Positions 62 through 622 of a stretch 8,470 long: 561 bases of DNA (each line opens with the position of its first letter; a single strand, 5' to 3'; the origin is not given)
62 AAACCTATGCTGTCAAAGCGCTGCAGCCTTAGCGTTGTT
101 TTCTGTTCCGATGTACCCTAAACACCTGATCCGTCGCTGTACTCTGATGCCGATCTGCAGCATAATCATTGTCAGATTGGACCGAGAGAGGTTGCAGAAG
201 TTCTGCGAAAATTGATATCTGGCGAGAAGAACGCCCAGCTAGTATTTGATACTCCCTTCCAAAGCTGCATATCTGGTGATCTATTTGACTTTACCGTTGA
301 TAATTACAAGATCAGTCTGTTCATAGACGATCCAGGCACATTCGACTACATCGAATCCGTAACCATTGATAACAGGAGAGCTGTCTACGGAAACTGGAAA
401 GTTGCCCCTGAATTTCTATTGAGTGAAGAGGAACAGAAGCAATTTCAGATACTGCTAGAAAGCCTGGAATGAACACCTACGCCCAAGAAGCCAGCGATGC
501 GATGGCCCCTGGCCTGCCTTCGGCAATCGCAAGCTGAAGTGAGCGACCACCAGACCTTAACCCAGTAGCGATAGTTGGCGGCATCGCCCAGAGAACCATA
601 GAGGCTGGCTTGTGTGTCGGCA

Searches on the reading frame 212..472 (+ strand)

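Call 76: search_protein_families(library=pfam, proteins=[window:212-472:+], max_evalue=0.01)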
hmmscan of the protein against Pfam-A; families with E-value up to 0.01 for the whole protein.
window:212-472:+ (86 aa): 1 family
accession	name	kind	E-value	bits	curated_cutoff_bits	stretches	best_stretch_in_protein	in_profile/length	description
PF24745.1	DUF7693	-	2.2e-14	53.9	27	1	1-83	14-98/99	Domain of unknown function (DUF7693)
